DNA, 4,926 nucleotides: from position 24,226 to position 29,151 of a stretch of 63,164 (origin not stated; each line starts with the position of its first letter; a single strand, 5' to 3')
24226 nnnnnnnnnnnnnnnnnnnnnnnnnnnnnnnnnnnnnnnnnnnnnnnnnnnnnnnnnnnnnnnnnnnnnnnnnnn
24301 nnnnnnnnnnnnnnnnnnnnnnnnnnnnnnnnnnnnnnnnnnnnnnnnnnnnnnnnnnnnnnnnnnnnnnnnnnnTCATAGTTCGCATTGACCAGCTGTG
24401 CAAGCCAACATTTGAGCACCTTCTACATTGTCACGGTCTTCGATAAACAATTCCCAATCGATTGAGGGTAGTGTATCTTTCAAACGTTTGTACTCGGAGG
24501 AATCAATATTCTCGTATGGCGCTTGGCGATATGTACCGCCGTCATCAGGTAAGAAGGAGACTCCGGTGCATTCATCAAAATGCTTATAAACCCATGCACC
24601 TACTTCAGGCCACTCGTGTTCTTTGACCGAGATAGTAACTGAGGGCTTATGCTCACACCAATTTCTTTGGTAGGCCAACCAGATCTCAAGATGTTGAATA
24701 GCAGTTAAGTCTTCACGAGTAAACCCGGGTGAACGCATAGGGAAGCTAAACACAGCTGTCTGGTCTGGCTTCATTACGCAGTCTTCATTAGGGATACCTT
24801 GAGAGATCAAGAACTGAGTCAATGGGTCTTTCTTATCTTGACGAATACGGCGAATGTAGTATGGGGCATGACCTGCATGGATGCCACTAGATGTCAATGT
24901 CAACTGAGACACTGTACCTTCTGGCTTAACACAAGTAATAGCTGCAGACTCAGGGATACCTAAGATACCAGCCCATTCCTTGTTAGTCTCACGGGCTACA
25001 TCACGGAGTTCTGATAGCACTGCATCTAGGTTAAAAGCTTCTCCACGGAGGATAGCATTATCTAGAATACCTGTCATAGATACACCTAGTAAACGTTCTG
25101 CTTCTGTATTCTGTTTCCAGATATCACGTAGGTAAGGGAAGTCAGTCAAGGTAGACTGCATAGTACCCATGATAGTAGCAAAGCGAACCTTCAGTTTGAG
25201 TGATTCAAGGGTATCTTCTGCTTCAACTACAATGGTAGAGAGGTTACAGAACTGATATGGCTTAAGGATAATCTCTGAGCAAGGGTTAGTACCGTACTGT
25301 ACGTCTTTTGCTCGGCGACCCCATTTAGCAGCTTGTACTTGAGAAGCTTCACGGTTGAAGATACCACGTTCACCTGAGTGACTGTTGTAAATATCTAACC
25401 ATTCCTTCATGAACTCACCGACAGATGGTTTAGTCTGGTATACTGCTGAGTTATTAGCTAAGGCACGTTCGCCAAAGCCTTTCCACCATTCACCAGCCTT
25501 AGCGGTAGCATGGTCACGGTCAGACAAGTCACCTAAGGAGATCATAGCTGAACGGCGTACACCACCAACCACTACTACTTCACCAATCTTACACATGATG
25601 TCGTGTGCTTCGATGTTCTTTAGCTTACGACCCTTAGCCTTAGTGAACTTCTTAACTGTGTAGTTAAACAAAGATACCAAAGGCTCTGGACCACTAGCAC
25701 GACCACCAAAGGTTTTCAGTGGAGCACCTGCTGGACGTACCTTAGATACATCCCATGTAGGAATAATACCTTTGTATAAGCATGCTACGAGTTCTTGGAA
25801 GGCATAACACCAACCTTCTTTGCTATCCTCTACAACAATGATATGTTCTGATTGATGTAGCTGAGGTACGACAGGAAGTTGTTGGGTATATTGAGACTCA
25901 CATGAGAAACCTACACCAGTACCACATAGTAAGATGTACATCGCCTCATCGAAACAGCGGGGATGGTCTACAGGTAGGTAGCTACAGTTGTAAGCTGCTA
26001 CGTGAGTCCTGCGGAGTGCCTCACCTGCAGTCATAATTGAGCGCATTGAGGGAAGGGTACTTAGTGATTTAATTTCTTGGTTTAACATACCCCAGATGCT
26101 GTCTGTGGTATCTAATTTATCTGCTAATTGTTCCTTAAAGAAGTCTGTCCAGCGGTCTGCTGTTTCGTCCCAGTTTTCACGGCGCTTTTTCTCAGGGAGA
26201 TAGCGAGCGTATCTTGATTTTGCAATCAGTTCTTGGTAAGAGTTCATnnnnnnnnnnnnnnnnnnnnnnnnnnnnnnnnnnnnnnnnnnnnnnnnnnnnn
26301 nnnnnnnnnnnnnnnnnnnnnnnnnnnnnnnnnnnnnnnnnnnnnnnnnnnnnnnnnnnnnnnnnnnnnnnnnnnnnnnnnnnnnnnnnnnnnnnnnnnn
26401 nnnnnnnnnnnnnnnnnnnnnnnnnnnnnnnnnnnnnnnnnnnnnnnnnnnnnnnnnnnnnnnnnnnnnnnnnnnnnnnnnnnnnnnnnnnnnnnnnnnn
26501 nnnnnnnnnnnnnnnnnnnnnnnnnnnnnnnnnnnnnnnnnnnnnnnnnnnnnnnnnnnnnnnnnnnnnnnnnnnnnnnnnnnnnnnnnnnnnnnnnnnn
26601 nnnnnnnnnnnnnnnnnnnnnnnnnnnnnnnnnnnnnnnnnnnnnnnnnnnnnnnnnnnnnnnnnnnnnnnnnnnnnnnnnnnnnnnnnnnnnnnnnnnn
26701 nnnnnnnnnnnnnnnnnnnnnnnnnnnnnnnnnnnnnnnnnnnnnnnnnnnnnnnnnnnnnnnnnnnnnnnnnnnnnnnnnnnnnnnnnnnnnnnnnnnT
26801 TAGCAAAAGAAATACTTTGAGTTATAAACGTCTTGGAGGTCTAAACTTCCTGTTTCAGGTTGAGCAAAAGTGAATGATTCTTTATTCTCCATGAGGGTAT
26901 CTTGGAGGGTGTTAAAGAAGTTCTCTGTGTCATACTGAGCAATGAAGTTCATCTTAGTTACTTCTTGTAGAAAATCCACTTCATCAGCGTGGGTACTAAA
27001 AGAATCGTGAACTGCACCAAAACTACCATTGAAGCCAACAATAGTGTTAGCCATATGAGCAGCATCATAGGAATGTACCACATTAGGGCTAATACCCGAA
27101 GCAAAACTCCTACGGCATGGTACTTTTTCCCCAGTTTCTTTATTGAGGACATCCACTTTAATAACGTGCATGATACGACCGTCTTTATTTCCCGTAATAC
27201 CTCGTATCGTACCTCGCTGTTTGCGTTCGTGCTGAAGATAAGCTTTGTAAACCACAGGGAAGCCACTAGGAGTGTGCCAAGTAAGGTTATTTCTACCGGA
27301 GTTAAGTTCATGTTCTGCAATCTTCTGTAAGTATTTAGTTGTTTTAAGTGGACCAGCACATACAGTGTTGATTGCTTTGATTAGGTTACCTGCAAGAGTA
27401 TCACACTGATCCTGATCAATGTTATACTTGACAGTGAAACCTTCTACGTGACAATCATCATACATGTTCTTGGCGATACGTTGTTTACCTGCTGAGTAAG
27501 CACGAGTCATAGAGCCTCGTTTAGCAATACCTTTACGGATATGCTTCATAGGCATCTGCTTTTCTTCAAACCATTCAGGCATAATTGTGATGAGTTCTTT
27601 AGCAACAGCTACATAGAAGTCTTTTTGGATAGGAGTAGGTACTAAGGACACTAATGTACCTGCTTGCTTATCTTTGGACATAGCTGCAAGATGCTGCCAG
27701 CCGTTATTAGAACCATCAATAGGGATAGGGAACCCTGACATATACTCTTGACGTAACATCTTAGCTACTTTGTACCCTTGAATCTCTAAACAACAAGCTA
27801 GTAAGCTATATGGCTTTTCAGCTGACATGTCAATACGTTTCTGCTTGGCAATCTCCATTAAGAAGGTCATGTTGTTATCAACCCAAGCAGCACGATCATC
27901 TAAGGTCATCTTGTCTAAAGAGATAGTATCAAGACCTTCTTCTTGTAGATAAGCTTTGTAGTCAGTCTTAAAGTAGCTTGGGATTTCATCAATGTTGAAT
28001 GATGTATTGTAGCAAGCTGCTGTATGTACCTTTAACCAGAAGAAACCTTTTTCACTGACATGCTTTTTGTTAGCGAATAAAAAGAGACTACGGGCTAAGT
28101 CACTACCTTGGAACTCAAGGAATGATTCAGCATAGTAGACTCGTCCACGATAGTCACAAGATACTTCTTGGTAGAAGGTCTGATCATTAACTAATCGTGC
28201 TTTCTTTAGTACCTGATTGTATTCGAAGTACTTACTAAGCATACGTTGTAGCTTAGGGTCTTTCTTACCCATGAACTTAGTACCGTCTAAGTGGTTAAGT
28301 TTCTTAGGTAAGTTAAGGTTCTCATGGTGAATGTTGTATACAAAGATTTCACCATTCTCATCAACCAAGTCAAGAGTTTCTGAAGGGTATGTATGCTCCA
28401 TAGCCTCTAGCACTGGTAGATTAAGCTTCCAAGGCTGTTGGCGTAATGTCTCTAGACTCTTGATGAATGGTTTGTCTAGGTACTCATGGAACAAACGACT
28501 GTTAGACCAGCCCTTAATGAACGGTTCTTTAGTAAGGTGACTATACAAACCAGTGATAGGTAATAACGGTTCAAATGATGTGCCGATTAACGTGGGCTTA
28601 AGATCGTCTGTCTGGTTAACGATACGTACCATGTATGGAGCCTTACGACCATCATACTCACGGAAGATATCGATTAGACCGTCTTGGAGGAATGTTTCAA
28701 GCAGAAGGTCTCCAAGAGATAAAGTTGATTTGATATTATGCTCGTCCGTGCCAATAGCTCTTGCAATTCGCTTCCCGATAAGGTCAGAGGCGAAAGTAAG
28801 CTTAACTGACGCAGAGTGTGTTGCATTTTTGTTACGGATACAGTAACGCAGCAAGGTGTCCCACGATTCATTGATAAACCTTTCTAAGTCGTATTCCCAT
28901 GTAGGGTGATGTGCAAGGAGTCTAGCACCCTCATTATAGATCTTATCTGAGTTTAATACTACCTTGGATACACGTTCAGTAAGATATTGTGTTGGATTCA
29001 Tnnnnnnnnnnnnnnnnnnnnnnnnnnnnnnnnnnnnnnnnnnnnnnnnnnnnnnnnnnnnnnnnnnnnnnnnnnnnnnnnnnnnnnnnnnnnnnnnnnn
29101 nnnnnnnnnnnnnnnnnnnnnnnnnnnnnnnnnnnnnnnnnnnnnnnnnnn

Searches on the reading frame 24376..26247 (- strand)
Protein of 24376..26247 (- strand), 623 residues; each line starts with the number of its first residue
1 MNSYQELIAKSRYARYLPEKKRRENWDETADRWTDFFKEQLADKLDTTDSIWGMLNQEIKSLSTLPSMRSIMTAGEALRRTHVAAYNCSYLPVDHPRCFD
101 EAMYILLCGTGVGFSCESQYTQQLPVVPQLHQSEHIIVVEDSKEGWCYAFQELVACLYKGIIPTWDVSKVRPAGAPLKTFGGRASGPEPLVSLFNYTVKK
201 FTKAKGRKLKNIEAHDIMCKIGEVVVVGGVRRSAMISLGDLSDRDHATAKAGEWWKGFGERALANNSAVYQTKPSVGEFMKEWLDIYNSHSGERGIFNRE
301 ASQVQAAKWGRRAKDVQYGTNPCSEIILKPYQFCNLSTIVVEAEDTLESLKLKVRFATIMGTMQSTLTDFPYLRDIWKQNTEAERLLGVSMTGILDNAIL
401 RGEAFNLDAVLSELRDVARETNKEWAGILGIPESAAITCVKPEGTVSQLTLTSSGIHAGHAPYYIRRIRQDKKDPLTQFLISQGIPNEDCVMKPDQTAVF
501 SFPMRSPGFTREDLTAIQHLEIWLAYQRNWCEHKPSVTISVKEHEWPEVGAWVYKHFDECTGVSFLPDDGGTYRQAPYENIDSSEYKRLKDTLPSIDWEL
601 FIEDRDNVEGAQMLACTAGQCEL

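Call 107: search_protein_families(library=pfam, proteins=[window:24376-26247:-], max_evalue=0.001)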
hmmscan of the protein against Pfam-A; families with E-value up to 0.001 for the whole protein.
window:24376-26247:- (623 aa): 2 families
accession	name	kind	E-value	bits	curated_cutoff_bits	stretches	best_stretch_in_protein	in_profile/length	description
PF02867.20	Ribonuc_red_lgC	-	2.6e-10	40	23.9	1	269-396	162-293/523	Ribonucleotide reductase, barrel domain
PF21995.1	RNR-II_ins_dom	-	1.1e-07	32.5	27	1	136-194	36-100/107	B12-dependent ribonucleotide reductase, insertion domain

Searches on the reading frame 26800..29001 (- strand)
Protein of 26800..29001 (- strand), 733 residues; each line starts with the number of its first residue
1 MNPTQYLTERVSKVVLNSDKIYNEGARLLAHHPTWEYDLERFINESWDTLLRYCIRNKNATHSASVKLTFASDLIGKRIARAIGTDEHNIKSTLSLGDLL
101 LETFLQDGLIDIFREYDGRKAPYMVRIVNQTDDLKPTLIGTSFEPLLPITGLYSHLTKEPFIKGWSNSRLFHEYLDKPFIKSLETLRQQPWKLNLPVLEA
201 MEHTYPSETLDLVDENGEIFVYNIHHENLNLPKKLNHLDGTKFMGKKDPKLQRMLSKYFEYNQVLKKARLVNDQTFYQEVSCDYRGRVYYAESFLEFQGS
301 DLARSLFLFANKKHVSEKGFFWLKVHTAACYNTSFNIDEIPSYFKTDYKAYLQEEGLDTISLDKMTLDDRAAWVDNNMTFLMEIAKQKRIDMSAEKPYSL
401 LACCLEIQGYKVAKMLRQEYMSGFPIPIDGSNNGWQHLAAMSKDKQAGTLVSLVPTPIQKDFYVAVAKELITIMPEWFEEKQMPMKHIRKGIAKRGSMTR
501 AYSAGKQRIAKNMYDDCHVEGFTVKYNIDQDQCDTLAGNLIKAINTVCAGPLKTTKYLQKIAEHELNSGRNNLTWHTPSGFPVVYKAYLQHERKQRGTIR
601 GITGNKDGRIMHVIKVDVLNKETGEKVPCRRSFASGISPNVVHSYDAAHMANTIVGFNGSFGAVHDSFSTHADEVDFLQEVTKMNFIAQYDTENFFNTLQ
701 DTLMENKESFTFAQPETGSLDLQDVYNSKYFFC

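Call 5: search_protein_families(library=pfam, proteins=[window:26800-29001:-], max_evalue=1)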
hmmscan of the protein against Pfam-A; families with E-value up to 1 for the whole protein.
window:26800-29001:- (733 aa): 1 family
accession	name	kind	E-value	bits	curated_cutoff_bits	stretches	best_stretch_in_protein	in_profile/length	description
PF00940.24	RNA_pol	-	3.2e-56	191.5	22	1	314-708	2-373/448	DNA-dependent RNA polymerase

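Call 6: search_protein_families(library=phrogs, proteins=[window:26800-29001:-], max_evalue=0.01)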
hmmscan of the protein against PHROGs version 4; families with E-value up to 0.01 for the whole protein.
window:26800-29001:- (733 aa): 4 families
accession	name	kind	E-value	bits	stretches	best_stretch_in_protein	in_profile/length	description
phrog_414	-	DNA, RNA and nucleotide metabolism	4.3e-99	333.8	1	178-733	283-816/816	RNA polymerase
phrog_2166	-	DNA, RNA and nucleotide metabolism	2.3e-28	100.3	2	347-501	322-477/505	N4-like RNA polymerase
phrog_2051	-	DNA, RNA and nucleotide metabolism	3.1e-26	93.3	2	360-657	18-257/401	RNA polymerase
phrog_20599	-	DNA, RNA and nucleotide metabolism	4.4e-07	30.8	1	362-476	20-123/149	RNA polymerase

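Call 9: search_dna_similar(query=window:26800-29001:-, collection=phages, mode=protein, max_rows=25)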
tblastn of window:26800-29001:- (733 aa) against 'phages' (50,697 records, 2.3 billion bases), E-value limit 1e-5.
Records with a match: 2763; places in all: 2792; records where one place covers at least 80% of the query: 345.
Best place of each record, by identity: <60% 2763.
By first word of the organism name: Klebsiella 699; Escherichia 406; Pseudomonas 331; Acinetobacter 165; Vibrio 133; Salmonella 113; Yersinia 92; Pectobacterium 84; Ralstonia 55; Xanthomonas 54; and 74 more.
By host as written in the record: - 388; Klebsiella pneumoniae 375; Escherichia coli 136; Acinetobacter baumannii 60; Pseudomonas putida KT2440 and Paw85 53; Pseudomonas aeruginosa 44; Yersinia pestis 38; Pectobacterium atrosepticum DSM18077 33; and 708 more.
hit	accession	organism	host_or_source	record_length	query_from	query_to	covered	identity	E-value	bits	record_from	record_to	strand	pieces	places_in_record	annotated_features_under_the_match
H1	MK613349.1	Roseobacter phage CRP-7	Rhodobacteraceae bacterium FZCC0042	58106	6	732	99%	31.6%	2e-103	354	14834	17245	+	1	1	DNA-directed RNA polymerase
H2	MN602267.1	Bacteriophage DSS3_PM1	-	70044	1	732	100%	24.2%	2e-34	147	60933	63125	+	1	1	RNA polymerase | hypothetical protein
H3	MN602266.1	Bacteriophage DSS3_VP1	-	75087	1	732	100%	24.2%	4e-34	147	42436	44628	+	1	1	RNA polymerase | hypothetical protein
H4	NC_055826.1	Bacteriophage DSS3_VP1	-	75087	1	732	100%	24.2%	4e-34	147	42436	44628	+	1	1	RNA polymerase | hypothetical protein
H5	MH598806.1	Pelagibacter phage HTVC119P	Candidatus Pelagibacter sp. HTCC7211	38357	86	732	88%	26.1%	8e-40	164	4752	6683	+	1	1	RNA polymerase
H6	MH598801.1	Pelagibacter phage HTVC200P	Candidatus Pelagibacter sp. FZCC0015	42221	90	732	88%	26.2%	2e-39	163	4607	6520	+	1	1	RNA polymerase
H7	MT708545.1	Rhizobium phage Pasto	Bradyrhizobium japonicum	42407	91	733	88%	25.8%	3e-35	150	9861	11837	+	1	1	RNA polymerase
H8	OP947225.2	Ralstonia phage p2106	Ralstonia solanacearum strain Tb1546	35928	94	733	87%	25.8%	7e-47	186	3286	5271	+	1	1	DNA-directed RNA polymerase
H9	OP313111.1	Ralstonia phage 10RS306A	Ralstonia solanacearum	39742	94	733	87%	25.7%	2e-45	181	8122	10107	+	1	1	RNA polymerase-like protein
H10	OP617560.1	Ralstonia phage 10RS305A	Ralstonia solanacearum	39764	94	733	87%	25.7%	2e-45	181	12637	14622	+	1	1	RNA polymerase-like protein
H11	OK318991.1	Ralstonia phage RpY2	Ralstonia pseudosolanacearum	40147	94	733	87%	25.7%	3e-45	181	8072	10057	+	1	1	RNA polymerase-like protein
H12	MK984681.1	Bordetella phage vB_BbrP_BB8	Bordetella bronchiseptica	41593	78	733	89%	25.0%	7e-43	174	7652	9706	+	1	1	RNA polymerase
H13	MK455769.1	Aeromonas phage MJG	Aeromonas hydrophila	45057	36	732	95%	23.5%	1e-30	135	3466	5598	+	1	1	DNA-directed RNA polymerase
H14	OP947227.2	Ralstonia phage p2137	Ralstonia solanacearum strain Tb1546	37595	94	733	87%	25.5%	6e-45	180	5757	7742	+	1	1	DNA-directed RNA polymerase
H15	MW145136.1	Providencia phage PSTNGR1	Providencia stuartii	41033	82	732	89%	25.0%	1e-40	167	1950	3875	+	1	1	DNA-directed RNA polymerase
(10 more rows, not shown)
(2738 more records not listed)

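Call 79: get_annotated_region(hit=H5, flank=600)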
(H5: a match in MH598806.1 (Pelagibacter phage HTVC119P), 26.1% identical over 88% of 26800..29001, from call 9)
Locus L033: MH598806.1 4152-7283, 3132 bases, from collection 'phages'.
description: Pelagibacter phage HTVC119P, complete genome.
organism: Pelagibacter phage HTVC119P (NCBI taxid 2283020)
taxonomy: Viruses; Duplodnaviria; Heunggongvirae; Uroviricota; Caudoviricetes; Autographiviridae; Votkovvirus
host: Candidatus Pelagibacter sp. HTCC7211; source: seawater; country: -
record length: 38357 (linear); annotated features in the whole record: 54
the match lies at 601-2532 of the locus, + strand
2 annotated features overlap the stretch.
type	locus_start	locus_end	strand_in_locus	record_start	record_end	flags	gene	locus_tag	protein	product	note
CDS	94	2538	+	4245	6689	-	-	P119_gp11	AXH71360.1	RNA polymerase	-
CDS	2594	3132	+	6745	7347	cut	-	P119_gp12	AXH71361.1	single-stranded DNA-binding protein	-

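Call 80: get_annotated_region(hit=H8, flank=600)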
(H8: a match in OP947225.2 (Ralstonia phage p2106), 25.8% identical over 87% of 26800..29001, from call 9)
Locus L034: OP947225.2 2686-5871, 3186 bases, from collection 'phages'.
description: Ralstonia phage p2106, complete genome.
organism: Ralstonia phage p2106 (NCBI taxid 2998497)
taxonomy: Viruses; Duplodnaviria; Heunggongvirae; Uroviricota; Caudoviricetes; Autographiviridae; Serkorvirus
host: Ralstonia solanacearum strain Tb1546; source: soil; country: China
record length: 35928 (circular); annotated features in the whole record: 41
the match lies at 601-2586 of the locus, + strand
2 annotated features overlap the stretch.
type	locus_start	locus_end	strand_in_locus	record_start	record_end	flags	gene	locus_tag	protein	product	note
CDS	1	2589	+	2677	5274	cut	-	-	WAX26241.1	DNA-directed RNA polymerase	-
CDS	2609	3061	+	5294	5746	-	-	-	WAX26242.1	hypothetical protein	-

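Call 81: get_annotated_region(hit=H13, flank=600)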
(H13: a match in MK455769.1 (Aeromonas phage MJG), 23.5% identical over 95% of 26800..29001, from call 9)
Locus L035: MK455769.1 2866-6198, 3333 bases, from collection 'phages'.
description: Aeromonas phage MJG, complete genome.
organism: Aeromonas phage MJG (NCBI taxid 2510451)
taxonomy: Viruses; Duplodnaviria; Heunggongvirae; Uroviricota; Caudoviricetes; Autographiviridae; Colwellvirinae
host: Aeromonas hydrophila; source: wastewater; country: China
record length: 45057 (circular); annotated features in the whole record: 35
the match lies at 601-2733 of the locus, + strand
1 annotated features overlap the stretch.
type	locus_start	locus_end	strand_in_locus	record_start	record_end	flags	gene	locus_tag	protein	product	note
CDS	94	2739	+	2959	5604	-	-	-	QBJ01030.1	DNA-directed RNA polymerase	MJG_6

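Call 82: get_annotated_region(hit=H2, flank=15000)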
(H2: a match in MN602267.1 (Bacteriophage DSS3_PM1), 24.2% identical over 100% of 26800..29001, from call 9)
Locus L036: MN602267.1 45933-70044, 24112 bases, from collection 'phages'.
description: Bacteriophage DSS3_PM1, complete genome.
organism: Bacteriophage DSS3_PM1 (NCBI taxid 2664195)
taxonomy: Viruses; Duplodnaviria; Heunggongvirae; Uroviricota; Caudoviricetes; Naomviridae; Noahvirus
host: -; source: -; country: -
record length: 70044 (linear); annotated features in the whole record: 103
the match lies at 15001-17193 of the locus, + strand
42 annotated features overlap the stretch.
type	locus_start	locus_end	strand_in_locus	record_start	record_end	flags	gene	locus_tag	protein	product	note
CDS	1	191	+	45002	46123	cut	-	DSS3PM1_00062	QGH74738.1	main coat protein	-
CDS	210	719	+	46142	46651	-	-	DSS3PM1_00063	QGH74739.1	hypothetical protein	-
CDS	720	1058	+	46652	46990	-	-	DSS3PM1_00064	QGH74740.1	hypothetical protein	-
CDS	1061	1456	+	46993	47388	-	-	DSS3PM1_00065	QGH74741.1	hypothetical protein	-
CDS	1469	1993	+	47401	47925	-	-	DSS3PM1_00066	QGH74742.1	hypothetical protein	-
CDS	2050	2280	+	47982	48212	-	-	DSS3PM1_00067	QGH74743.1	hypothetical protein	-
CDS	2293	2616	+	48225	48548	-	-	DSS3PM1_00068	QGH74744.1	hypothetical protein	-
CDS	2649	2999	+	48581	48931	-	-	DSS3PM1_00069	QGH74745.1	hypothetical protein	-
CDS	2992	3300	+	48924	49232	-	-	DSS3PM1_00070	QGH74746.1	hypothetical protein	-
CDS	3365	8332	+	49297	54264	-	-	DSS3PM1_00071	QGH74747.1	tail tape-measure protein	-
CDS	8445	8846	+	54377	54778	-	-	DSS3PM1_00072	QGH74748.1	hypothetical protein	-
CDS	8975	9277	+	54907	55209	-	-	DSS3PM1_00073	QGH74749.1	hypothetical protein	-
CDS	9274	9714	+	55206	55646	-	-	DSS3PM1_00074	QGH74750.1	hypothetical protein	-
CDS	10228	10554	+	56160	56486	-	-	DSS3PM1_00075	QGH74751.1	hypothetical protein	-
CDS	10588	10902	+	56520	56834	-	-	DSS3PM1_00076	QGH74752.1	hypothetical protein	-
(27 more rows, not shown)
